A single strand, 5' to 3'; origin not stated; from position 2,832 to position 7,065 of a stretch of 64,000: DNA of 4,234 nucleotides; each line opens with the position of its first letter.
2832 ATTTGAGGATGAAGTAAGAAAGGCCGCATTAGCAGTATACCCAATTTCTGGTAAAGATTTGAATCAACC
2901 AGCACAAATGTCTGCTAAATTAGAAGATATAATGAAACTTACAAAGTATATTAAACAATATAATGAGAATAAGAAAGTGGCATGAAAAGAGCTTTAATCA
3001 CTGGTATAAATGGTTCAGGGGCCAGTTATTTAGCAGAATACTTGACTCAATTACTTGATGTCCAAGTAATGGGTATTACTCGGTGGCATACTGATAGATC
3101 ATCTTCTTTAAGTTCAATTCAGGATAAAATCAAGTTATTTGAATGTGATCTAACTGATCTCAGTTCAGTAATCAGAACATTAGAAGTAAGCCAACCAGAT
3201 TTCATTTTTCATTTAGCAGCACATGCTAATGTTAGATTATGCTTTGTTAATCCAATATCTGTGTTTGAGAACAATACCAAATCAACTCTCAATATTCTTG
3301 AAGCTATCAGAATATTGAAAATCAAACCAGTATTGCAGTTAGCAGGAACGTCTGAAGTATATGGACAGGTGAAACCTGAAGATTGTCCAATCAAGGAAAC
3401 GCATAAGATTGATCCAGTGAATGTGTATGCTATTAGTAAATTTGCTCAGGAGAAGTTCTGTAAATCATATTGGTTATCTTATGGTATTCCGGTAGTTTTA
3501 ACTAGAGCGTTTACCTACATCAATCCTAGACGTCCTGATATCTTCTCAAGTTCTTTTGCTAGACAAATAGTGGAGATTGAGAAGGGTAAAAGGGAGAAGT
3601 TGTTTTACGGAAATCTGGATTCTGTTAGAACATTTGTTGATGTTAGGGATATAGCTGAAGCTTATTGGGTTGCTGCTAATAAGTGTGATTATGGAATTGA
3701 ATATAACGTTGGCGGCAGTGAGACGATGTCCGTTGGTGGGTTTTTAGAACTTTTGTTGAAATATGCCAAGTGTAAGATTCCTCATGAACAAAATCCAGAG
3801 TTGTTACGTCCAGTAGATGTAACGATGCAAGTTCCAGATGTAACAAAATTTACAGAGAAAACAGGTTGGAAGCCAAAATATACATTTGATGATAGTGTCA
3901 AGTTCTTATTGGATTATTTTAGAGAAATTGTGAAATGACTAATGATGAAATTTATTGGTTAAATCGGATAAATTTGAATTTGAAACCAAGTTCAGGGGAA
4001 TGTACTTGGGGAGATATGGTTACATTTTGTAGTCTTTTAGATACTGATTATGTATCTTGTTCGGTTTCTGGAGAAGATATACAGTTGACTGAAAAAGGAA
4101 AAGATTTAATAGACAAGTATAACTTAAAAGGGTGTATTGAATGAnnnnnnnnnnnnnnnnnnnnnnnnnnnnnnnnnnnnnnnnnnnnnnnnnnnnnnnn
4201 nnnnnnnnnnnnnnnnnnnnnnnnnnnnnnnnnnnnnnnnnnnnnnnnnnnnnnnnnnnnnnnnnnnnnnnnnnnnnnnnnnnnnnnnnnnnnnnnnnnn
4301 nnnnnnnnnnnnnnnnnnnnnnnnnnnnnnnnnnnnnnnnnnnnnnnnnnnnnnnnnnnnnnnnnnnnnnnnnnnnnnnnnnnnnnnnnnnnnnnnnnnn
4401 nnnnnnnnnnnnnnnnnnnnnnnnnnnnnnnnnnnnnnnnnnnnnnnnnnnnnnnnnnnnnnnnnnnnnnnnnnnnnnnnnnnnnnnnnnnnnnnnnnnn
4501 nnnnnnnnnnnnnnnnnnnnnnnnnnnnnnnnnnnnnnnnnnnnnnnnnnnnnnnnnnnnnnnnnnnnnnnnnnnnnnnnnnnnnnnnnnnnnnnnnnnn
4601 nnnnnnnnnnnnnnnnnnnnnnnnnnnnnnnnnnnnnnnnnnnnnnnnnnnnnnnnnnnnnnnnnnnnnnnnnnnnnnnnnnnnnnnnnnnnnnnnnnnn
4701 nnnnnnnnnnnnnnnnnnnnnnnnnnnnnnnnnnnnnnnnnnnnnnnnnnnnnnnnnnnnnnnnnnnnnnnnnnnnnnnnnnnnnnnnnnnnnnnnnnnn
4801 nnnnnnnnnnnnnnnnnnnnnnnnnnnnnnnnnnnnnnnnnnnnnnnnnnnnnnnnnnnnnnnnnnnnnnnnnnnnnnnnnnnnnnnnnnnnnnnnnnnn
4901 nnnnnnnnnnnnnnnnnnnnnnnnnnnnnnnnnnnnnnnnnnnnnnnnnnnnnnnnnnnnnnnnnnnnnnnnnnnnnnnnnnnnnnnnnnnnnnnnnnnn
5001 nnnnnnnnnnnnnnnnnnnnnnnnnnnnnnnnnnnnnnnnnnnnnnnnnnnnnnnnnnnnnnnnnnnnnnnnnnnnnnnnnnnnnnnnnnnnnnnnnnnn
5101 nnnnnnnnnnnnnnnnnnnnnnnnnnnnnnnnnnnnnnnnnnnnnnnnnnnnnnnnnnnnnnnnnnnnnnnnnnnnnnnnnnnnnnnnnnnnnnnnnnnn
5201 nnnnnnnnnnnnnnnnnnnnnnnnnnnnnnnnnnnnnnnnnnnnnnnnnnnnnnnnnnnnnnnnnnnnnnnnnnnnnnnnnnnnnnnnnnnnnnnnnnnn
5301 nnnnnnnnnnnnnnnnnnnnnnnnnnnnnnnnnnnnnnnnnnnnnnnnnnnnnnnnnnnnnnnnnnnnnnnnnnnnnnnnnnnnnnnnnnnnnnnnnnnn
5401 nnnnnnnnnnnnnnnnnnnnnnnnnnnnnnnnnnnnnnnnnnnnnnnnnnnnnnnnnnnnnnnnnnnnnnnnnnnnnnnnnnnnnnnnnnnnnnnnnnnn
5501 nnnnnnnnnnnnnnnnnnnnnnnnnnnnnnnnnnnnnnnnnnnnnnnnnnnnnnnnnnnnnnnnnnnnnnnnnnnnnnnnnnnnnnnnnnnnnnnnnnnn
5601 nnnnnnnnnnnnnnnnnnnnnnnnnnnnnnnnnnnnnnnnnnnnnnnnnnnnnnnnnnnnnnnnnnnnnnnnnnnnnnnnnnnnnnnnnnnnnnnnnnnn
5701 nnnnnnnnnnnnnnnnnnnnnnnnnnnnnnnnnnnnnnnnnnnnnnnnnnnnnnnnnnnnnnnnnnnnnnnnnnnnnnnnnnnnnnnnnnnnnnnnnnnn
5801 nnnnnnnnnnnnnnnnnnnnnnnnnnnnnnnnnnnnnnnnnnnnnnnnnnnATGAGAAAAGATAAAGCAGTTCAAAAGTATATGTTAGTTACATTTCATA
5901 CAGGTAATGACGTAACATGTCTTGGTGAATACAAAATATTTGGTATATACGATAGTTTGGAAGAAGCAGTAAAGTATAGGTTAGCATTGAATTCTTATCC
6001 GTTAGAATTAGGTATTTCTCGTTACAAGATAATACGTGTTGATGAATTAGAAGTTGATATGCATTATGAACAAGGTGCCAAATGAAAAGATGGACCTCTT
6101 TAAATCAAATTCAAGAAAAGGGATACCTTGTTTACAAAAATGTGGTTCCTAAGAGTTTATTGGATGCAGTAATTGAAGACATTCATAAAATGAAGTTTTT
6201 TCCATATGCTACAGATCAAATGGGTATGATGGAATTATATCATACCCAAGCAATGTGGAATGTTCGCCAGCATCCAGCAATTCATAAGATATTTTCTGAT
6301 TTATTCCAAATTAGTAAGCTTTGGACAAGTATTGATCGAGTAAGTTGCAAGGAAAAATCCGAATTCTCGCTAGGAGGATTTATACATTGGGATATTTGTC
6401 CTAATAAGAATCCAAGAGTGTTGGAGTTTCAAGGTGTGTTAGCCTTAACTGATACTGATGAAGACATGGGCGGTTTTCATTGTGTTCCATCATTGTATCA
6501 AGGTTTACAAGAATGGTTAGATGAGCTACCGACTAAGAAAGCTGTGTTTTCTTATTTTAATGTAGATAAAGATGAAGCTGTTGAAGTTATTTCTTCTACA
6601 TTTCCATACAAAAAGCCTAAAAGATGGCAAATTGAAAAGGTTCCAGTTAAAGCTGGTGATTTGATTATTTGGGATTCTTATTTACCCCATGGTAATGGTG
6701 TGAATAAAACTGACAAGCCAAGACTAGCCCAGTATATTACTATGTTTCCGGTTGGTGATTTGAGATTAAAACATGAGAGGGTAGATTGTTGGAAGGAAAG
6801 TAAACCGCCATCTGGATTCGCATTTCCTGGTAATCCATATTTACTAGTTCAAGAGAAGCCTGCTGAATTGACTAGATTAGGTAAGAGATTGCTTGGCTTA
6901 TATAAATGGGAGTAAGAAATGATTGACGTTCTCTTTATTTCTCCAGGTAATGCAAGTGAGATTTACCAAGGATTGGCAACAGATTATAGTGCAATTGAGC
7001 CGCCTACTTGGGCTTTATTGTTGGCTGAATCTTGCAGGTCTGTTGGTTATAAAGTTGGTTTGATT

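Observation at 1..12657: Large phage-borne nucleotide-sugar synthesis and glycosylation island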

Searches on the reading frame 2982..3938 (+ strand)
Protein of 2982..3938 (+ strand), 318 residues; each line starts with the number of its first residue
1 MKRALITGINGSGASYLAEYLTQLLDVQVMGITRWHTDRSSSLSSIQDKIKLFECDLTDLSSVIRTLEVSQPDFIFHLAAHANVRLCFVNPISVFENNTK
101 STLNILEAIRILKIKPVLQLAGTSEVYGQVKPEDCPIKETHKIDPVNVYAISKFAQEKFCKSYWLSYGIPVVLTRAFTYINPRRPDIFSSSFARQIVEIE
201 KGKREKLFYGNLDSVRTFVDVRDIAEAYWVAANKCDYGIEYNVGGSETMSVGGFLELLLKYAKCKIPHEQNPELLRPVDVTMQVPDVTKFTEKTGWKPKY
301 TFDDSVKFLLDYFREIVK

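Call 5: search_protein_families(library=pfam, proteins=[window:2982-3938:+], max_evalue=0.01)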
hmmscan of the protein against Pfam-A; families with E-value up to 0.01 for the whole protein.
window:2982-3938:+ (318 aa): 6 families
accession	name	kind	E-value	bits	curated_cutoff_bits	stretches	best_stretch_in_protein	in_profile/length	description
PF16363.11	GDP_Man_Dehyd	-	1.6e-63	215.6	27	1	5-307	1-330/332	GDP-mannose 4,6 dehydratase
PF01370.27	Epimerase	-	4.1e-48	164.3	20.9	1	4-244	1-240/240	NAD dependent epimerase/dehydratase family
PF02719.21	Polysacc_synt_2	-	1e-08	35.1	20.2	1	44-120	50-126/293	Polysaccharide biosynthesis protein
PF04321.23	RmlD_sub_bind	-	2.2e-08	34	27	1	4-163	3-139/287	RmlD substrate binding domain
PF01073.25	3Beta_HSD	-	0.00021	20.9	22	1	24-234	23-231/280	3-beta hydroxysteroid dehydrogenase/isomerase family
PF07993.18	NAD_binding_4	-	0.0075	15.9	20.1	0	45-176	58-204/258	Male sterility protein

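Call 24: search_protein_families(library=ncbifam, proteins=[window:2982-3938:+], max_evalue=0.001)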
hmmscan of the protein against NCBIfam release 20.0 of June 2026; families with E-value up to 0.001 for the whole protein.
window:2982-3938:+ (318 aa): 22 families
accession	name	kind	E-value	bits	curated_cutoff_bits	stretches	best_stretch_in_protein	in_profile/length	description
TIGR01472.1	gmd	equivalog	8.4e-37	127.1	415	1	2-311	1-336/342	GDP-mannose 4,6-dehydratase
TIGR04180.1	EDH_00030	hypoth_equivalog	1.1e-33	116.6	475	1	5-300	2-296/297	NAD-dependent 4,6-dehydratase LegB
TIGR01181.1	dTDP_gluc_dehyt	equivalog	2.6e-31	108.9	365.1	1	4-314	2-312/321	dTDP-glucose 4,6-dehydratase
TIGR01179.1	galE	equivalog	3.7e-27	95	262.3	1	34-305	31-317/332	UDP-glucose 4-epimerase GalE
TIGR02622.1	CDP_4_6_dhtase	equivalog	6.1e-23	81.5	278.45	1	2-315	5-332/352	CDP-glucose 4,6-dehydratase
NF007582.0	PRK10217.1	equivalog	7.1e-19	68.1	698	1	1-305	1-323/355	dTDP-glucose 4,6-dehydratase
NF008872.0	PRK11908.1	equivalog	8.8e-19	67.7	294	1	1-317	1-339/349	bifunctional UDP-4-keto-pentose/UDP-xylose synthase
NF007490.0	PRK10084.1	subfamily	1.5e-14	53.8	649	1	5-312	4-333/361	dTDP-glucose 4,6-dehydratase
TIGR02197.1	heptose_epim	equivalog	3.2e-14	52.8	274.6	1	5-312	2-309/316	ADP-glyceromanno-heptose 6-epimerase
TIGR03466.1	HpnA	hypoth_equivalog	3.4e-14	52.5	367.65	1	3-289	2-272/327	hopanoid-associated sugar epimerase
NF011728.1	PRK15181.1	equivalog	4.6e-10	39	760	1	2-254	16-274/348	Vi polysaccharide biosynthesis UDP-N-acetylglucosaminuronic acid C-4 epimerase TviC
TIGR01214.1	rmlD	equivalog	6.8e-09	35.2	224.05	1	4-266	2-230/285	dTDP-4-dehydrorhamnose reductase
NF047922.1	GDPFucSynFcl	equivalog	1.4e-08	34.6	500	1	54-312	36-300/308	GDP-L-fucose synthase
NF005998.1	PRK08125.1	equivalog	1.5e-08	33.5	777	1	2-245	316-567/649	bifunctional UDP-4-amino-4-deoxy-L-arabinose formyltransferase/UDP-glucuronic acid oxidase ArnA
NF008360.0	PRK11150.1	equivalog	3e-08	33.2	452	1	90-293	85-286/310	ADP-glyceromanno-heptose 6-epimerase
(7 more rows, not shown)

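Call 26: search_solved_structures(query=window:2982-3938:+, max_evalue=1e-15, show_alignments=2)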
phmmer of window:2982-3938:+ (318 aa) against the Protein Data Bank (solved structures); distinct sequences matched with E-value up to 1e-15: 28.
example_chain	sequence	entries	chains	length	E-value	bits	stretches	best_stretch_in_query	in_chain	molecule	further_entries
2pk3_A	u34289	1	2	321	6.3e-53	183.1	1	3-315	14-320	GDP-6-deoxy-D-lyxo-4-hexulose reductase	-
7us5_A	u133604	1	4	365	4.5e-47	163.9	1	2-317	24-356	GDP-D-GLYCERO-D-MANNO-HEPTOSE 4,6-DEHYDRATASE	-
7kf3_A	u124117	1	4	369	1.6e-32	116.1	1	2-260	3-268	GDP-mannose 4,6-dehydratase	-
2z1m_A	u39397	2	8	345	5.1e-32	114.4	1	2-263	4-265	GDP-D-mannose dehydratase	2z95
6x3b_A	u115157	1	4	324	1.4e-31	113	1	69-312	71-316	GDP-6-deoxy-D-mannose reductase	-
1db3_A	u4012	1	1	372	9.2e-31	110.3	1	2-256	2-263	GDP-MANNOSE 4,6-DEHYDRATASE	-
1n7g_A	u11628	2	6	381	1.2e-29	106.7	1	2-317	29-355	GDP-D-mannose-4,6-dehydratase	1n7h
5uzh_A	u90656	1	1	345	1.9e-25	92.8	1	2-256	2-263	NafoA.00085.b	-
6gpj_A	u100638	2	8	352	5.8e-24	88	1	4-257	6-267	GDP-mannose 4,6 dehydratase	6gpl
5in4_A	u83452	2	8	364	7.3e-24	87.7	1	4-257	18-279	GDP-mannose 4,6 dehydratase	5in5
1t2a_A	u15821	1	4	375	7.7e-24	87.6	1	4-257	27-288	GDP-mannose 4,6 dehydratase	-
4zrm_A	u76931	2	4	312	1.3e-23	86.9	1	13-316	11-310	UDP-glucose 4-epimerase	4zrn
2p5u_A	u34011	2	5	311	1.8e-23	86.3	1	3-315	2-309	UDP-glucose 4-epimerase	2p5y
6gpk_A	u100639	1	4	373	2e-23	86.2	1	4-257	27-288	GDP-mannose 4,6 dehydratase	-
6q94_B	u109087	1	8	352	2.1e-23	86.2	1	4-257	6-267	GDP-mannose 4,6 dehydratase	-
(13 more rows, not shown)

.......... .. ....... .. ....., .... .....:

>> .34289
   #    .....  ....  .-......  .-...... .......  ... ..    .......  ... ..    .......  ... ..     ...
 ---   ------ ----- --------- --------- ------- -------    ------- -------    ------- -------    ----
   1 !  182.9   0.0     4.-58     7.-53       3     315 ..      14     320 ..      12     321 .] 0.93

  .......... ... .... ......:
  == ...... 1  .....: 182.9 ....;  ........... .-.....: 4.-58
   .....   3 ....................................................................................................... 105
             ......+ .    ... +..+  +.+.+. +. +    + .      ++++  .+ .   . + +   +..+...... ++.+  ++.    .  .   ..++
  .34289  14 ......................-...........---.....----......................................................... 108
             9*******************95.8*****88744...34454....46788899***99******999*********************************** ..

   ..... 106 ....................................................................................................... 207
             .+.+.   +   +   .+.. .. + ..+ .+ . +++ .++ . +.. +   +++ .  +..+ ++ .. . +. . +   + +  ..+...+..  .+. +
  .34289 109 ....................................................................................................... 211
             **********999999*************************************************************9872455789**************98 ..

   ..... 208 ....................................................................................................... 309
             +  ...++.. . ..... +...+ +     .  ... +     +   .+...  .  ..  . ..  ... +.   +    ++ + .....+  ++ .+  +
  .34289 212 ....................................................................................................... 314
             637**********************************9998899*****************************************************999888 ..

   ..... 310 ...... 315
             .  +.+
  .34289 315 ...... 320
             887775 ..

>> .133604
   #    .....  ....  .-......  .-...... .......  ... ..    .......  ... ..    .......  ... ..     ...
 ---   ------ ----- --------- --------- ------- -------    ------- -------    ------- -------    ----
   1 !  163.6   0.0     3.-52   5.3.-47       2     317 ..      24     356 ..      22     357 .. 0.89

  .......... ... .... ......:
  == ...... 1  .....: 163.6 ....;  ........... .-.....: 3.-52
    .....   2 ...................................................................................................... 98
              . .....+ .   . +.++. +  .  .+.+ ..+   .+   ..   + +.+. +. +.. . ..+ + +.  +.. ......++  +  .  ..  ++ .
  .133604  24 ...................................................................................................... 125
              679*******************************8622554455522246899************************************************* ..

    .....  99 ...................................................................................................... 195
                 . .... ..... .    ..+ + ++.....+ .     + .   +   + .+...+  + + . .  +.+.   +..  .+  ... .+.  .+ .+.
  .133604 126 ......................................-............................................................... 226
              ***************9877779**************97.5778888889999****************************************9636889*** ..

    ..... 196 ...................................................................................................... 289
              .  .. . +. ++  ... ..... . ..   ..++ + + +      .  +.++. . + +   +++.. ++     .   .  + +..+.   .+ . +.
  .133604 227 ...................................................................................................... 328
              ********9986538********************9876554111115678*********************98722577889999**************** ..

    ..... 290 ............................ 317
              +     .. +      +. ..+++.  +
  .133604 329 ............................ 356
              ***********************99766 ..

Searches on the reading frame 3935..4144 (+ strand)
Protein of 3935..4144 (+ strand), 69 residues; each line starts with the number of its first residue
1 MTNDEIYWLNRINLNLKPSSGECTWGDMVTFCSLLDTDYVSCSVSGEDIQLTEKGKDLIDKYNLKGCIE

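Call 47: search_protein_families(library=pfam, proteins=[window:3935-4144:+], max_evalue=0.01)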
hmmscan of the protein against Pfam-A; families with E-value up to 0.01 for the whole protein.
window:3935-4144:+ (69 aa): 0 families

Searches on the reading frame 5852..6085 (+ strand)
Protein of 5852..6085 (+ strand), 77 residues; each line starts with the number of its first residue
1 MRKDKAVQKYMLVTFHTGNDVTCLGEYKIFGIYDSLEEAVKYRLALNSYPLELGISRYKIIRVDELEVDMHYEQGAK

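Call 47: search_protein_families(library=pfam, proteins=[window:5852-6085:+], max_evalue=0.01)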
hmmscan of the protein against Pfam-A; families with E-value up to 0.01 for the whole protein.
window:5852-6085:+ (77 aa): 1 family
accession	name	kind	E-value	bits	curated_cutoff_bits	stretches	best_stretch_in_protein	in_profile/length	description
PF24024.1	DUF7336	-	0.00044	20.5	25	1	21-69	9-52/60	Domain of unknown function (DUF7336)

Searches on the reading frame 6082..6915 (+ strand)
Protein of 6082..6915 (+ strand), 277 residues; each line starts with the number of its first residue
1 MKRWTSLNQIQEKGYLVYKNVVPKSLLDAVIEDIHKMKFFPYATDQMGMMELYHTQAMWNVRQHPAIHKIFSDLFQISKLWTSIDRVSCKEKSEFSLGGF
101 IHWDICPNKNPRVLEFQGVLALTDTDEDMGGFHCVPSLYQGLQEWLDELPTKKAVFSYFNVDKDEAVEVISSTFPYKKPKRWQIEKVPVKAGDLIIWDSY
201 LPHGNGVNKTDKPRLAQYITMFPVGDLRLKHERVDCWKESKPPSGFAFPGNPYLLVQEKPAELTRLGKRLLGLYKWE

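Call 5: search_protein_families(library=pfam, proteins=[window:6082-6915:+], max_evalue=0.01)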
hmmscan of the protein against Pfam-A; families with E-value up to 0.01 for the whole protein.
window:6082-6915:+ (277 aa): 3 families
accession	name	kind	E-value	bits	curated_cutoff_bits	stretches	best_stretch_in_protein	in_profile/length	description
PF05721.19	PhyH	-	9.2e-11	42.9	22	1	110-215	121-212/213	Phytanoyl-CoA dioxygenase (PhyH)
PF07350.19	Gig2-like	-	3.5e-10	39.6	27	2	6-83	67-146/408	Gig2-like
PF13759.12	2OG-FeII_Oxy_5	-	0.0031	18.3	27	1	162-215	42-96/101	Putative 2OG-Fe(II) oxygenase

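Call 24: search_protein_families(library=ncbifam, proteins=[window:6082-6915:+], max_evalue=0.001)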
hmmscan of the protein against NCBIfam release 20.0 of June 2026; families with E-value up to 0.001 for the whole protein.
window:6082-6915:+ (277 aa): 2 families
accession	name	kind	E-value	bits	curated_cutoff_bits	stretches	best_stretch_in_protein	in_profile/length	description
NF052437.1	MPhHdxlPhnYGIM8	equivalog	1e-05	25.1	500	1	181-227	173-221/260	methylphosphonate hydroxylase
TIGR04324.1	SpoChoClust_2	subfamily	0.00097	18.8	150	0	183-215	174-206/248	sporadic carbohydrate cluster 2OG-Fe(II) oxygenase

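Call 53: search_solved_structures(query=window:6082-6915:+, max_evalue=0.01, show_alignments=1)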
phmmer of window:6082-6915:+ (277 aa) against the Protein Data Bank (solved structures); distinct sequences matched with E-value up to 0.01: 0.
